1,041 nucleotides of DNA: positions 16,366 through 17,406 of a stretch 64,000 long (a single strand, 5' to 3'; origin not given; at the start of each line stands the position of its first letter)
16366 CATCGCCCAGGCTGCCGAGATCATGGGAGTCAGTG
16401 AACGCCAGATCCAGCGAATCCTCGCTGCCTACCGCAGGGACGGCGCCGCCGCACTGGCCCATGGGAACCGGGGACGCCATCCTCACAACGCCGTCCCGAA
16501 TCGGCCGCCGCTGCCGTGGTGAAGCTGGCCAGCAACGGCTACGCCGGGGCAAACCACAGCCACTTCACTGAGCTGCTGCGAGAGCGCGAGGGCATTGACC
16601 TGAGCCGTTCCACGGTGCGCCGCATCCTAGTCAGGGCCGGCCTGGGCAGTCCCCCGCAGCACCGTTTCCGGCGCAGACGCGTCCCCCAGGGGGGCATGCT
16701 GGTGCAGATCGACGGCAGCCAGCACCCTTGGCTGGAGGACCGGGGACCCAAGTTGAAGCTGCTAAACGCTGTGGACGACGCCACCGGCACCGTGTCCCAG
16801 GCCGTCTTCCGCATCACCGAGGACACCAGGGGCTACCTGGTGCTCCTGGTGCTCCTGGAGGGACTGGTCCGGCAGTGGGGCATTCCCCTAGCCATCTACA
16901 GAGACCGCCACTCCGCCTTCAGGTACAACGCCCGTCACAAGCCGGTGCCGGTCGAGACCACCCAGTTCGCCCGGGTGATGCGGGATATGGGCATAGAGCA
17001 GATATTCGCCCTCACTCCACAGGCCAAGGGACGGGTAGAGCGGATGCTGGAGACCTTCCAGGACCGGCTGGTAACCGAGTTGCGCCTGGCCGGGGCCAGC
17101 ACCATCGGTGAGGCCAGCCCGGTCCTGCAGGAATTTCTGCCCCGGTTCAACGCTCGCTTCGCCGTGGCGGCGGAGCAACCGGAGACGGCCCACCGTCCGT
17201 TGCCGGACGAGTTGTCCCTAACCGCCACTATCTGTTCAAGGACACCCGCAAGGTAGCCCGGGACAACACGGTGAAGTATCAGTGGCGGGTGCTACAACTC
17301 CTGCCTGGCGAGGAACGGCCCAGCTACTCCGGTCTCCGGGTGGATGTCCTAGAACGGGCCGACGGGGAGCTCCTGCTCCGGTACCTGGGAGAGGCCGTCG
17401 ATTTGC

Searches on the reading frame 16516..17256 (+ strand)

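Call 10: search_protein_families(library=padloc, proteins=[window:16516-17256:+], max_evalue=0.1)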
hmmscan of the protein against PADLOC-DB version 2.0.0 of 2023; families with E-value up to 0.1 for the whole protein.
window:16516-17256:+ (246 aa): 0 families

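Call 11: search_protein_families(library=pfam, proteins=[window:16516-17256:+], max_evalue=0.01)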
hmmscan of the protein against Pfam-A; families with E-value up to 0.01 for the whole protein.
window:16516-17256:+ (246 aa): 1 family
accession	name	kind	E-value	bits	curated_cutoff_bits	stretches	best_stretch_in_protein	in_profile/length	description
PF09339.16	HTH_IclR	-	0.0044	17.2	22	0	151-183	12-44/52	IclR helix-turn-helix domain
